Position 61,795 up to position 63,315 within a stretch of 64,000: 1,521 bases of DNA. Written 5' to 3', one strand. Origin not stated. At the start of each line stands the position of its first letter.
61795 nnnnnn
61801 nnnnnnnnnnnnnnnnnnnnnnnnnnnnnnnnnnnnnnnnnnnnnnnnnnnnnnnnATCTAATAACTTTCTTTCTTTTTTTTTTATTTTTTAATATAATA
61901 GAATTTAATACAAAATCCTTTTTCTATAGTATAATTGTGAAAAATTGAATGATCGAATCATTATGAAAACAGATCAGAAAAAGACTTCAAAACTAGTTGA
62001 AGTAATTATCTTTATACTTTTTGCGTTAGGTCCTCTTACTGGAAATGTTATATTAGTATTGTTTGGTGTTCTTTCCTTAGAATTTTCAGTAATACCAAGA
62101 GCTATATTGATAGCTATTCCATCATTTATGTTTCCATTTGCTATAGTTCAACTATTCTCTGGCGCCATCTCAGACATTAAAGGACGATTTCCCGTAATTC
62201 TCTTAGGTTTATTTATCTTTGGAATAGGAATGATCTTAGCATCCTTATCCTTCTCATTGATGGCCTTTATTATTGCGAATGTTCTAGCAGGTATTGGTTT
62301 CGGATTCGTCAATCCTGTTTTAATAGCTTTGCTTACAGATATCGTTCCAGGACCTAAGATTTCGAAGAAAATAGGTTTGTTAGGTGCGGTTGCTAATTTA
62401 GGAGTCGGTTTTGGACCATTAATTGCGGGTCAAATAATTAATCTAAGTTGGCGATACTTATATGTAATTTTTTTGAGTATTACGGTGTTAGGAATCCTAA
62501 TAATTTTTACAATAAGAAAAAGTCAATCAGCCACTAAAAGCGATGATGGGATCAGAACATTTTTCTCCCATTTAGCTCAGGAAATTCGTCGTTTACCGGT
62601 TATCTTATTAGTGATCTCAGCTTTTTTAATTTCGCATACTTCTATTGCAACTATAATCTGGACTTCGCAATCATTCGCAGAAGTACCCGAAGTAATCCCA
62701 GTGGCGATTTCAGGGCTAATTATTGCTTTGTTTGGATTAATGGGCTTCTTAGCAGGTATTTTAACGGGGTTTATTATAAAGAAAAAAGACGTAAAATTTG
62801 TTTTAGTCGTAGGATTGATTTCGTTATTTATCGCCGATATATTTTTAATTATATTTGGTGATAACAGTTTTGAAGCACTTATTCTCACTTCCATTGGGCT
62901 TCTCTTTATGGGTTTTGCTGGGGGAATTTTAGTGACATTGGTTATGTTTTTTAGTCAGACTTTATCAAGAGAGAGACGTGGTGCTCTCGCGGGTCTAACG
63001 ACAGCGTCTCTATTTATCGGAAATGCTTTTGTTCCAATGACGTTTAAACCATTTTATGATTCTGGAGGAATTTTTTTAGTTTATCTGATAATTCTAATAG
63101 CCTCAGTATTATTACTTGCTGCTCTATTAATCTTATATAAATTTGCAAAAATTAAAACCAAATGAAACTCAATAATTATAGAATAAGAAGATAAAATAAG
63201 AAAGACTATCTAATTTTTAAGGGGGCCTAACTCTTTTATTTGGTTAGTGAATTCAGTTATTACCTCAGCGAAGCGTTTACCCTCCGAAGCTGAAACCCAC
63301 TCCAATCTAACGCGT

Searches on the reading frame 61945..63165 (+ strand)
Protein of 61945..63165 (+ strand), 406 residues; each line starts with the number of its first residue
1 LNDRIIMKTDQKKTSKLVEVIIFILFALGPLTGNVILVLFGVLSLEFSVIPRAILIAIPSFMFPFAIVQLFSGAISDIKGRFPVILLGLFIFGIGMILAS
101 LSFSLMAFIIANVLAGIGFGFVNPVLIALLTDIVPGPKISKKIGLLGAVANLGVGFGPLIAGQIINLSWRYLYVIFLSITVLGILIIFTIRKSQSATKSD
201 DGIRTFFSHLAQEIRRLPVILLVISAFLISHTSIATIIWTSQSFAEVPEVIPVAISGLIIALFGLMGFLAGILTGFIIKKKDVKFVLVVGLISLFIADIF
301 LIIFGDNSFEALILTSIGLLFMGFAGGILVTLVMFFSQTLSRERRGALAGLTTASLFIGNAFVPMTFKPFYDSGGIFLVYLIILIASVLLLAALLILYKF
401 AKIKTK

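Call 12: search_protein_families(library=pfam, proteins=[window:61945-63165:+])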
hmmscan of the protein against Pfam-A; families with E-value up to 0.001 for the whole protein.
window:61945-63165:+ (406 aa): 3 families
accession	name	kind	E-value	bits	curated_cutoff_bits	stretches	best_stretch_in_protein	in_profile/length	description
PF07690.21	MFS_1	-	5.3e-38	131.3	33.4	2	23-364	2-347/347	Major Facilitator Superfamily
PF05977.19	MFS_3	-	0.00044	19.3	27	1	62-195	55-191/524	Transmembrane secretion effector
PF00083.30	Sugar_tr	-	0.0008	18.8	22.3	0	60-185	54-186/452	Sugar (and other) transporter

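Call 91: find_encoding_contigs(protein=window:61945-63165:+, flank=10000, max_places=2)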
Protein window:61945-63165:+ (406 aa): no gene with exactly this product is on record in the collection.
